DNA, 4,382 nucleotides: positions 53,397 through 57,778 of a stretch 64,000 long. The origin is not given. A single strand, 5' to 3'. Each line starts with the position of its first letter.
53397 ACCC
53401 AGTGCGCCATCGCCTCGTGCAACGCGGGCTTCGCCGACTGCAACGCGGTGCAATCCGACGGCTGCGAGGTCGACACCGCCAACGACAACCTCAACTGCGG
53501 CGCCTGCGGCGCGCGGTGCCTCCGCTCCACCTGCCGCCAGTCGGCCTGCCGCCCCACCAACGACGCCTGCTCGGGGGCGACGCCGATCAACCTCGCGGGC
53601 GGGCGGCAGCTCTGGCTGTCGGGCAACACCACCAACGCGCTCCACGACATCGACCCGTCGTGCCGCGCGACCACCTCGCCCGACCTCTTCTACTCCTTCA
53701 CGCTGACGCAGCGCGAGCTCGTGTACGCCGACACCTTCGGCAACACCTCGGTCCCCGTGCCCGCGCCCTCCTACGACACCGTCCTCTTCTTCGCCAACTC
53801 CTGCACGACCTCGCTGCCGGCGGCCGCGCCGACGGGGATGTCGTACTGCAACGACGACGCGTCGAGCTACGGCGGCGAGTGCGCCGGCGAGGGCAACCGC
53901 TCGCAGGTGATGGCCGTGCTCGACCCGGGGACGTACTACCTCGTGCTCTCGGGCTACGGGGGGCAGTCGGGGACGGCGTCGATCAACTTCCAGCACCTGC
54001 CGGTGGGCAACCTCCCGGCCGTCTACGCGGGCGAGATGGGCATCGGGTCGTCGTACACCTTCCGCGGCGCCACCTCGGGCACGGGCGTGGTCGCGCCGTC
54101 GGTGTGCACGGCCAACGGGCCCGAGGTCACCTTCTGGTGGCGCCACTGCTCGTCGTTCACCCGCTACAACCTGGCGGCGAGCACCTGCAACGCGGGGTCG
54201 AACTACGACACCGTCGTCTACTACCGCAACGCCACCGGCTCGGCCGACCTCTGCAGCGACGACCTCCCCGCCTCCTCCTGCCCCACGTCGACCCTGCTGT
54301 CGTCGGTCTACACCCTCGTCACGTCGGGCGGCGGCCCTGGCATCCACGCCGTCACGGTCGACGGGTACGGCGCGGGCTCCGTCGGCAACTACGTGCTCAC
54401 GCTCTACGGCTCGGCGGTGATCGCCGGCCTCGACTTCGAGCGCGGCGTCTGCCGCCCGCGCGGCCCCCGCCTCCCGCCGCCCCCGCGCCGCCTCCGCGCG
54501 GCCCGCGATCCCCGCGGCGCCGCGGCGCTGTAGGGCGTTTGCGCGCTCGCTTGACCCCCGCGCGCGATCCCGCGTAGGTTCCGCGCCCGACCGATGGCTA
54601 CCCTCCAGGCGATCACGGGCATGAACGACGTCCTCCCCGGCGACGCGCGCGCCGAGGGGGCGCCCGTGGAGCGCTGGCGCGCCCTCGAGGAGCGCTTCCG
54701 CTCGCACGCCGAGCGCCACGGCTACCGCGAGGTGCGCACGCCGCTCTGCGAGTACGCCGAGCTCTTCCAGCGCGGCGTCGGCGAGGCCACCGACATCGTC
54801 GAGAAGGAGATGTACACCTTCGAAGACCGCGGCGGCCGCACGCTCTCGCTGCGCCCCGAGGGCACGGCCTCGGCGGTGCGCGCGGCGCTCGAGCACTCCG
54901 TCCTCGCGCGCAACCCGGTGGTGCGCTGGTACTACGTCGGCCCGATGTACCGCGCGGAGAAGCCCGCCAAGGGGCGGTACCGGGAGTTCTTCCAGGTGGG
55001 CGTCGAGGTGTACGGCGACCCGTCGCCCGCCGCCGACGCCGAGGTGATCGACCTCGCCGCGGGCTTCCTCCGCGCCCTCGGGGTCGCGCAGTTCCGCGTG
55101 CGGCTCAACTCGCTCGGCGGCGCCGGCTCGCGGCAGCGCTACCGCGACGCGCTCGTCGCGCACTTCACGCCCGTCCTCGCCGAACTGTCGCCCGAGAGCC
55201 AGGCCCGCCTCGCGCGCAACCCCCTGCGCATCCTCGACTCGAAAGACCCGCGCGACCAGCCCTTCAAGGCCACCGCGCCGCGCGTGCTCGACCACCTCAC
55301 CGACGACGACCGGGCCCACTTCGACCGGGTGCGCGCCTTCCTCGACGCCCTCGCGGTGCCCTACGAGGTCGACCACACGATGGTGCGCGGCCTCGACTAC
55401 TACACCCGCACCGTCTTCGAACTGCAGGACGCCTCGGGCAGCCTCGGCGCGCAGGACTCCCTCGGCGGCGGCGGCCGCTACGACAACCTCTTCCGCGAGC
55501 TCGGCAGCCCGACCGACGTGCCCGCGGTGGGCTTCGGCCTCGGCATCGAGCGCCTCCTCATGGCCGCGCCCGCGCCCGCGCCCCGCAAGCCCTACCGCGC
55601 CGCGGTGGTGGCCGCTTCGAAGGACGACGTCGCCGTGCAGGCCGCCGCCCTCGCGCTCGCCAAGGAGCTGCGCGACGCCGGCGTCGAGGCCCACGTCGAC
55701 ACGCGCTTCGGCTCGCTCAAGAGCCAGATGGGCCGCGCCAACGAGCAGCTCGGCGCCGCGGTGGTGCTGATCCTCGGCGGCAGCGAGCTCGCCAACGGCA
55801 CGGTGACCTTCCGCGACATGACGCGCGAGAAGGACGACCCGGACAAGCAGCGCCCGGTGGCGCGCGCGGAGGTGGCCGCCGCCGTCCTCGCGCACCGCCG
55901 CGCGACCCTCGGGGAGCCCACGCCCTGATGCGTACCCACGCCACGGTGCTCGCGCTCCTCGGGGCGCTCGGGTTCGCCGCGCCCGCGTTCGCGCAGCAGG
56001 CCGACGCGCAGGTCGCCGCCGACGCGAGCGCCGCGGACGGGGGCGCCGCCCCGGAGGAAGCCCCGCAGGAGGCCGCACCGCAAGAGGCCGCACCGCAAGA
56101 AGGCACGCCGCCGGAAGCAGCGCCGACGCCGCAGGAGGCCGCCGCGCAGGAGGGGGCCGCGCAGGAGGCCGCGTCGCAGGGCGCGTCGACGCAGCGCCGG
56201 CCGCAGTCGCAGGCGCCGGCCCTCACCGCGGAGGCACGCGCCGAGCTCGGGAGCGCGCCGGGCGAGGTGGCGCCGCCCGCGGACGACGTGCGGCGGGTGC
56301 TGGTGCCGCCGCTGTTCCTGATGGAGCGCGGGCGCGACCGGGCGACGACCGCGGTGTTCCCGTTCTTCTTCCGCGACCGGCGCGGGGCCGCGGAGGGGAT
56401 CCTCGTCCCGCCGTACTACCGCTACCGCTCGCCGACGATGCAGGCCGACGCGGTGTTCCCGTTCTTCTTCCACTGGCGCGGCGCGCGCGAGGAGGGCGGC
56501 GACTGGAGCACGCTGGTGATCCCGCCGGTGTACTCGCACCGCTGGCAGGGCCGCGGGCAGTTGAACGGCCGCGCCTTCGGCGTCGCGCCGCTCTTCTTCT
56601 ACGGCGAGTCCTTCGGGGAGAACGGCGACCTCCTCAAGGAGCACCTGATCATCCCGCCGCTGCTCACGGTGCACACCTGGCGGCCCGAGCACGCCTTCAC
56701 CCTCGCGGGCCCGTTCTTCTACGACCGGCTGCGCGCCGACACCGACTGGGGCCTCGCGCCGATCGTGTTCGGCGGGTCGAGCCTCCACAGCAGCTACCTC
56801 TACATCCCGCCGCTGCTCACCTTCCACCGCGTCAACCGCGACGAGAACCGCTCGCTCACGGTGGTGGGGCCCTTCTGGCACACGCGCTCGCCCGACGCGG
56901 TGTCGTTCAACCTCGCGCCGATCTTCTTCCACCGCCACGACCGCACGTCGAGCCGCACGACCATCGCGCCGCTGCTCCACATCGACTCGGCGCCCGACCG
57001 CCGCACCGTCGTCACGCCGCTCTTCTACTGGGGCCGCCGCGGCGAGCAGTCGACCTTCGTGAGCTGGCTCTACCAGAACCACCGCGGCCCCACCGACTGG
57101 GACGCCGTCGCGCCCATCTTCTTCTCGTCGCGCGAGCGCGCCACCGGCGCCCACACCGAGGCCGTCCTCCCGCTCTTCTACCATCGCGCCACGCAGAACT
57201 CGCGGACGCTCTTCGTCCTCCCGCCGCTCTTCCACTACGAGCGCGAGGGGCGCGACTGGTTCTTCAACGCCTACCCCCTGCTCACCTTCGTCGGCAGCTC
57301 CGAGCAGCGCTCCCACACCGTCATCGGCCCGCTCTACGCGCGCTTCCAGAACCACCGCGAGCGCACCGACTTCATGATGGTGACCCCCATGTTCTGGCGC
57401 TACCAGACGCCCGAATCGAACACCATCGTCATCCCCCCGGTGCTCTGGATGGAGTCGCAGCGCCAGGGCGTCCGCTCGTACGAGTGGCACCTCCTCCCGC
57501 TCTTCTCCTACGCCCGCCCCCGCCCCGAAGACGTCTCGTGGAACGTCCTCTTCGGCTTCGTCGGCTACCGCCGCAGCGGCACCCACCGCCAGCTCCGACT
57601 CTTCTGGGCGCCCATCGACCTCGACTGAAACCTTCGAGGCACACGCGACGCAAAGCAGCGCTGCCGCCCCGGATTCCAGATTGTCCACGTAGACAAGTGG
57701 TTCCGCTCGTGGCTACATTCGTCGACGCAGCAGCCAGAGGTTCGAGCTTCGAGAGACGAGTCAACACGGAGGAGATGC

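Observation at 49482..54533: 1683-aa lipoprotein made of about two dozen tandem 40-aa Cys-rich modules (on the order of 200 Cys) plus two PPC-like terminal domains; same module family as the sigma-linked lipoproteins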

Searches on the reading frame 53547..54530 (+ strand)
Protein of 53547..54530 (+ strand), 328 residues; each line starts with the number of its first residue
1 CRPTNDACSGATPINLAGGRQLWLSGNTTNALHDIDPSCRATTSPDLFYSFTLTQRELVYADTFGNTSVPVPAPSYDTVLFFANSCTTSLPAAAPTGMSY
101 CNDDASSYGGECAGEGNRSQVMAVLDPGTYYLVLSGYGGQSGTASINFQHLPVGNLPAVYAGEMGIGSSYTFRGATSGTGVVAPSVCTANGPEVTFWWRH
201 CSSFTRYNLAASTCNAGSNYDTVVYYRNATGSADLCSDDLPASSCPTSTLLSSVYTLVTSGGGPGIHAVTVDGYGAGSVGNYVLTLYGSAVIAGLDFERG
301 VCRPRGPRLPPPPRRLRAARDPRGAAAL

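Call 18: find_homologous_proteins(query=window:53547-54530:+, max_evalue=0.001)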
Query seq(328 aa) (328 aa): 117 proteins with E <= 0.001 among 8000 candidates.
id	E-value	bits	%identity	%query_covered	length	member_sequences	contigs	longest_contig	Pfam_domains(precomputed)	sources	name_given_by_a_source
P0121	1.3e-143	497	69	100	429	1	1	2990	-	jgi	-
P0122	5.4e-139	481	67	92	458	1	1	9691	-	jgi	jgi:hypothetical protein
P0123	9.5e-103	362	57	96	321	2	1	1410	-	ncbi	-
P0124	1.3e-88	316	67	69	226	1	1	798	-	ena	-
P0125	3.9e-79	285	51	87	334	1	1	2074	-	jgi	jgi:hypothetical protein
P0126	1.7e-72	263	48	83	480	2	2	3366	-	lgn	-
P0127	2.4e-62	229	59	63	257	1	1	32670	-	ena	-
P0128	4.4e-56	209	45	87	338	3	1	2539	-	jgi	jgi:hypothetical protein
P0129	7.7e-55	205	36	79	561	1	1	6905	-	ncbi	-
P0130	1.2e-53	201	36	87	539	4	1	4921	-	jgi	jgi:hypothetical protein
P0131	4.0e-53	199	35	79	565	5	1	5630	PF09961.15,PF04885.20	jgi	jgi:hypothetical protein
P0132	1.1e-50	191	35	87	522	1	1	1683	-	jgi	jgi:hypothetical protein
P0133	6.5e-45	172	46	84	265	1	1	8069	-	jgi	jgi:hypothetical protein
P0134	5.7e-43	166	41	86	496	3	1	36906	-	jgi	jgi:hypothetical protein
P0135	7.0e-43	165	46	73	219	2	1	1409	-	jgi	jgi:hypothetical protein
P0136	1.8e-41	161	33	73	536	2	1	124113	PF23759.2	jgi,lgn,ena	-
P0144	3.1e-35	140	39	86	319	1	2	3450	PF23759.2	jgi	jgi:hypothetical protein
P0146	7.6e-34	136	38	86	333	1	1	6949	PF23759.2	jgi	jgi:hypothetical protein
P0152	1.0e-32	132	38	87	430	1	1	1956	PF11617.14,PF23759.2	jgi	jgi:hypothetical protein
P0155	2.8e-32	131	38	86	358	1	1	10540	-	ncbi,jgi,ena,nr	ncbi:MAG TPA: hypothetical protein VN914_11685 [Polyangia bacterium]|nr:hypothetical protein [Polyan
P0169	4.7e-29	120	35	72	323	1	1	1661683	PF23759.2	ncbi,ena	-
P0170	5.7e-29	120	36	86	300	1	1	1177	PF23759.2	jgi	jgi:hypothetical protein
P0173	3.2e-28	117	36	87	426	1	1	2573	PF04151.22,PF23759.2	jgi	jgi:hypothetical protein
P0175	1.4e-27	115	36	86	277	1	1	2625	PF23759.2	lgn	-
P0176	1.4e-27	115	33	86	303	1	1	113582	PF23759.2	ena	-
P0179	3.5e-27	114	35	86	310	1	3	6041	PF23759.2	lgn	-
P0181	4.6e-27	113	31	86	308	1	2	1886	PF23759.2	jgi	-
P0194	5.1e-24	103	33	86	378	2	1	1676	PF04151.22,PF23759.2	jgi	jgi:hypothetical protein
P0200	2.9e-22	98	36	85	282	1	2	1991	PF23759.2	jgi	-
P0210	1.1e-19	89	29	84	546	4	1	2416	PF04151.22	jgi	jgi:hypothetical protein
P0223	4.1e-11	61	31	83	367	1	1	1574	PF23759.2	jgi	jgi:hypothetical protein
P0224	4.9e-11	61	28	80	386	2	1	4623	PF04151.22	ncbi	-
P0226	1.6e-10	59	23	76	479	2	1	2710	PF04151.22,PF01067.29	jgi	jgi:hypothetical protein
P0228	4.9e-8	51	26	86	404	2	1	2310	PF04151.22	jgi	jgi:hypothetical protein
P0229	1.4e-7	49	27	44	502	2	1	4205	PF04151.22,PF08884.17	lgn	-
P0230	3.1e-7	48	25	82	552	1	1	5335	PF04151.22,PF01067.29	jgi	jgi:hypothetical protein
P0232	1.1e-5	43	28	88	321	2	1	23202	PF04151.22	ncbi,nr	ncbi:MAG: PPC domain-containing protein [Myxococcota bacterium]|nr:PPC domain-containing protein [My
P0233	1.3e-5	43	33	42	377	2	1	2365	PF04151.22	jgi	jgi:hypothetical protein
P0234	2.3e-5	42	26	72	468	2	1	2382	PF04151.22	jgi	jgi:hypothetical protein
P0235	2.5e-5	42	30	41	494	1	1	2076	PF04151.22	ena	-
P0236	2.0e-4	39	28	40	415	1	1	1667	PF23759.2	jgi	jgi:hypothetical protein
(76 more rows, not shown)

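Call 20: search_protein_families(library=pfam, proteins=[P0169, P0173, P0232, P0136, P0155], max_evalue=0.01)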
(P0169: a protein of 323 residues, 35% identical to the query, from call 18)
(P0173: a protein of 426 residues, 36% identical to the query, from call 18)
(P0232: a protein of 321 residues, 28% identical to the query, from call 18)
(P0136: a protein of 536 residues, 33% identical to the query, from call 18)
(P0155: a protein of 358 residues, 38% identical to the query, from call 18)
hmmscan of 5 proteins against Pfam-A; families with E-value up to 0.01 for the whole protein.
P0169 (323 aa): 2 families
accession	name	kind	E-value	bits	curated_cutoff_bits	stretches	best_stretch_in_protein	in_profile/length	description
PF23759.1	GBD_T9SS_assoc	-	6.9e-09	36.4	27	1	73-175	1-100/116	Galactose binding domain-like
PF04151.21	PPC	-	6.4e-05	24.2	25.9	1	113-178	4-70/70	Bacterial pre-peptidase C-terminal domain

P0173 (426 aa): 2 families
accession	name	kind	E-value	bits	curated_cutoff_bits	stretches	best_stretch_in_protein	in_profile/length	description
PF04151.21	PPC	-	8e-09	36.7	25.9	2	215-282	4-70/70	Bacterial pre-peptidase C-terminal domain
PF23759.1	GBD_T9SS_assoc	-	7.7e-07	29.8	27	1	66-136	20-87/116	Galactose binding domain-like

P0232 (321 aa): 1 family
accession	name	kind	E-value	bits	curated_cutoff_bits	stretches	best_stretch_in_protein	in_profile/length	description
PF04151.21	PPC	-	1.3e-07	32.8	25.9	1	237-305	3-69/70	Bacterial pre-peptidase C-terminal domain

P0136 (536 aa): 2 families
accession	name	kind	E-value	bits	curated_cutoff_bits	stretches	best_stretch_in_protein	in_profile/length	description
PF23759.1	GBD_T9SS_assoc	-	2.8e-08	34.5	27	1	12-62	34-85/116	Galactose binding domain-like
PF04885.19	Stig1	-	0.00034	21.5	24.1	1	241-277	47-83/85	Stigma-specific STIG1-like protein family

P0155 (358 aa): 0 families

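Call 23: search_solved_structures(query=A1, max_evalue=1)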
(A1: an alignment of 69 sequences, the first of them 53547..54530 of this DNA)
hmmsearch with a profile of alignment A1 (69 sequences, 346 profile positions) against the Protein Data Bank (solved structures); distinct sequences matched with E-value up to 1: 2.
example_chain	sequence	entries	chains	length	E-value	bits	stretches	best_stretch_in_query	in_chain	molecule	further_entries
2luw_A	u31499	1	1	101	0.00073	22.5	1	129-219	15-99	Metalloprotease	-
6fwx_A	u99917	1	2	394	0.18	14.6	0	308-344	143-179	Titin,Titin,Titin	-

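Call 27: predict_structure(alignment_id=A1)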
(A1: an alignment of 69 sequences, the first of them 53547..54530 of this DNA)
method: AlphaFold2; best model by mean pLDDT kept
length: 328 residues; sequences in the alignment: 69
mean_pLDDT: 89.4   pTM: 0.85
mean pLDDT of the five models: 89.4, 89.1, 89.1, 88.6, 88.3
residues with pLDDT >= 90: 235; 70-90: 60; 50-70: 24; < 50: 9
segments of 3 or more residues with pLDDT < 50: 294-296, 325-328
pLDDT, mean of each block of 10 residues (from residue 1): 91 97 96 95 94 98 88 94 97 93 92 91 98 97 97 94 91 95 87 95 88 95 94 86 91 92 89 95 96 57 60 67 53
secondary structure, 60 per line:
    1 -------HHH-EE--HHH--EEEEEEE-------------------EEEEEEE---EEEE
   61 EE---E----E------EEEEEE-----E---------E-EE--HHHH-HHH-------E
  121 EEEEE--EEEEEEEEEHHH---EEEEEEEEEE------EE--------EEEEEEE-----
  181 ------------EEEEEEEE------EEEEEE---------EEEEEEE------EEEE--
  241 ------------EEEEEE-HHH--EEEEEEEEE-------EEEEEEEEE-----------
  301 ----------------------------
elements in order: E21-27 E47-53 E57-62 E78-83 H105-108 E120-125 E128-136 E143-152 E169-175 E193-200 E207-212 E222-228 E235-238 E253-258 E265-273 E281-289

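Call 42: search_protein_families(library=pfam, proteins=[window:53547-54530:+], max_evalue=1)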
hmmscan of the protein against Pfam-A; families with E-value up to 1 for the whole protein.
window:53547-54530:+ (328 aa): 1 family
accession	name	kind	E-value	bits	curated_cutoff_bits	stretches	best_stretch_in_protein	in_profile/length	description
PF23759.1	GBD_T9SS_assoc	-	0.0046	17.7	27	1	4-56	1-55/116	Galactose binding domain-like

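Call 53: search_protein_families(library=ncbifam, proteins=[window:53547-54530:+], max_evalue=0.1)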
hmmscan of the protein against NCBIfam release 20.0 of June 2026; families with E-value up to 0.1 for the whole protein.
window:53547-54530:+ (328 aa): 0 families

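Call 62: find_related_loci(query=A4, collection=genome_contigs, flank=7000)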
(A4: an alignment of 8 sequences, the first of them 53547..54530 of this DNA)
Query A4 (328 aa) in genome_contigs; peptide patterns used: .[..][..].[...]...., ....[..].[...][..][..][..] (x = any residue, [..] = any of these).
95 stretches matched a pattern; 53 encode a relative of the query (tblastn E <= 1e-3); 53 distinct loci.
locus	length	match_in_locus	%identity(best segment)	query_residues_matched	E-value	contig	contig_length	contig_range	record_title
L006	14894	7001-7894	70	1-302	1e-133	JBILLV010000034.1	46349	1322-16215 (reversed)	MAG: Polyangiales bacterium isolate ME2017-08-08_3300044911_group7_bin125 Rohwer_bin1484_scaffold_534_c1, whole genome s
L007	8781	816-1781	65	1-324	6e-130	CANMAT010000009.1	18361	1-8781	MAG: Deltaproteobacteria bacterium isolate ZE-Jul18-30 genome assembly, contig: ZE-Jul18-C2196, whole genome shotgun seq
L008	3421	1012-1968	59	1-319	2e-114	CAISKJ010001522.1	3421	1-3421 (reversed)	MAG: uncultured delta proteobacterium isolate KT_bin-2017 genome assembly, contig: bin-2017:1522/1849, whole genome shot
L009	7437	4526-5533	61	1-314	8e-111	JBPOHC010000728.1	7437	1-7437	MAG: Myxococcota bacterium isolate MAG_1 c_000000107290, whole genome shotgun sequence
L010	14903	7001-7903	59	1-305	4e-107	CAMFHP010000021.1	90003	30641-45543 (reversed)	MAG: uncultured Myxococcaceae bacterium isolate SRR9109402_bin.20_metaWRAP_v1.3_MAG genome assembly, contig: ERZ12289980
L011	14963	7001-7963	64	1-323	1e-114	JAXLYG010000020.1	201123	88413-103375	MAG: Polyangiales bacterium isolate STL-MYX7 C1.48.fa-20, whole genome shotgun sequence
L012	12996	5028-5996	52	1-325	2e-92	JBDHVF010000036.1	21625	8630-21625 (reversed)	MAG: Polyangiales bacterium isolate AS-MESO-3CA.253 NODE_10440_length_21625_cov_3.950668, whole genome shotgun sequence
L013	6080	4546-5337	45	1-278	9e-62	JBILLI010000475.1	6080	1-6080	MAG: Polyangiales bacterium isolate ME2017-07-27_3300044645_group7_bin3 Rohwer_bin1483_scaffold_18442_c1, whole genome s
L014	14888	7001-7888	40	3-325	5e-54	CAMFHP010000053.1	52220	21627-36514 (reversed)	MAG: uncultured Myxococcaceae bacterium isolate SRR9109402_bin.20_metaWRAP_v1.3_MAG genome assembly, contig: ERZ12289980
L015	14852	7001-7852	40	1-311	2e-51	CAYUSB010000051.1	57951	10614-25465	MAG TPA_asm: uncultured Myxococcaceae bacterium isolate binchicken_co266_258 genome assembly, contig: NODE_1111_length_5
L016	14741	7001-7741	41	3-274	3e-49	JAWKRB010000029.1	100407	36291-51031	MAG: Polyangiales bacterium isolate ABC2.114 ABC2.114.fa-29, whole genome shotgun sequence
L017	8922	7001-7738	41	3-274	3e-48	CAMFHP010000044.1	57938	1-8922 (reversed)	MAG: uncultured Myxococcaceae bacterium isolate SRR9109402_bin.20_metaWRAP_v1.3_MAG genome assembly, contig: ERZ12289980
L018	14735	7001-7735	41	3-274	1e-47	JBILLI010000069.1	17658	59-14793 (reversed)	MAG: Polyangiales bacterium isolate ME2017-07-27_3300044645_group7_bin3 Rohwer_bin1483_scaffold_2469_c1, whole genome sh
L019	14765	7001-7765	40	3-284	9e-46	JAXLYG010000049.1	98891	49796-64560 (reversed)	MAG: Polyangiales bacterium isolate STL-MYX7 C1.48.fa-49, whole genome shotgun sequence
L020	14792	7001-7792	48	1-272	1e-63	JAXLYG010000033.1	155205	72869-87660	MAG: Polyangiales bacterium isolate STL-MYX7 C1.48.fa-33, whole genome shotgun sequence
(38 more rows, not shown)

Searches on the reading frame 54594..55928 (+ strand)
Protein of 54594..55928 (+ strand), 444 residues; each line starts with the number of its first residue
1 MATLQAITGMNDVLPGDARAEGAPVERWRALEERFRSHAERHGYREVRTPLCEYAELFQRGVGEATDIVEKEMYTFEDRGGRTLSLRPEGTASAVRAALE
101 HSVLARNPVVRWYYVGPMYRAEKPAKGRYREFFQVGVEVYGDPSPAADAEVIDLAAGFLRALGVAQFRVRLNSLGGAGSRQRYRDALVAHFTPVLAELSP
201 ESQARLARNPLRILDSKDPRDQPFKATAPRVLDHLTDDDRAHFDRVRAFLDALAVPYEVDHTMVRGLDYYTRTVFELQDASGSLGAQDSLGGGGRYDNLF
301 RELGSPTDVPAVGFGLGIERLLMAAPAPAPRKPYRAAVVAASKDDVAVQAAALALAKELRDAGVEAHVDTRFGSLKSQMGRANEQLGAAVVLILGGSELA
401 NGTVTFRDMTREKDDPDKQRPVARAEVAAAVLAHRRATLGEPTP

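Call 11: search_protein_families(library=pfam, proteins=[window:54594-55928:+], max_evalue=0.01)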
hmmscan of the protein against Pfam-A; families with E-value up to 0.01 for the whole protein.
window:54594-55928:+ (444 aa): 5 families
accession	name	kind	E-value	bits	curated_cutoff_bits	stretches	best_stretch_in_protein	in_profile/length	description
PF13393.11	tRNA-synt_His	-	8.7e-50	170.1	25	1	25-321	10-308/308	Histidyl-tRNA synthetase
PF00587.30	tRNA-synt_2b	-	1e-12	48.9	29.3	1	74-324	1-174/179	tRNA synthetase class II core domain (G, H, P, S and T)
PF03129.25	HGTP_anticodon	-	2.4e-11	44.1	21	1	337-432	3-92/94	Anticodon binding domain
PF01409.25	tRNA-synt_2d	-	0.00019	21.5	19.8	0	297-324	198-225/246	tRNA synthetases class II core domain (F)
PF00152.25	tRNA-synt_2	-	0.0007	19.2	25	0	109-139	91-121/308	tRNA synthetases class II (D, K and N)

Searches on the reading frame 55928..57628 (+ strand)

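Call 11: search_protein_families(library=pfam, proteins=[window:55928-57628:+], max_evalue=0.01)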
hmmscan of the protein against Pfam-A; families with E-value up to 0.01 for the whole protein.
window:55928-57628:+ (566 aa): 0 families

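Call 42: search_protein_families(library=pfam, proteins=[window:55928-57628:+], max_evalue=1)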
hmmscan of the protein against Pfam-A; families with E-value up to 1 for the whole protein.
window:55928-57628:+ (566 aa): 0 families

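Call 53: search_protein_families(library=ncbifam, proteins=[window:55928-57628:+], max_evalue=0.1)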
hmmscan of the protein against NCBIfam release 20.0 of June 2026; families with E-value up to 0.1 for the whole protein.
window:55928-57628:+ (566 aa): 1 family
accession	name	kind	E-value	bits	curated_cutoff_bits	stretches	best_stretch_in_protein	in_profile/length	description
NF047486.1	LA_1737_Cterm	subfamily_domain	3.7e-05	23.7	60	0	411-491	14-94/158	LA_1737 family protein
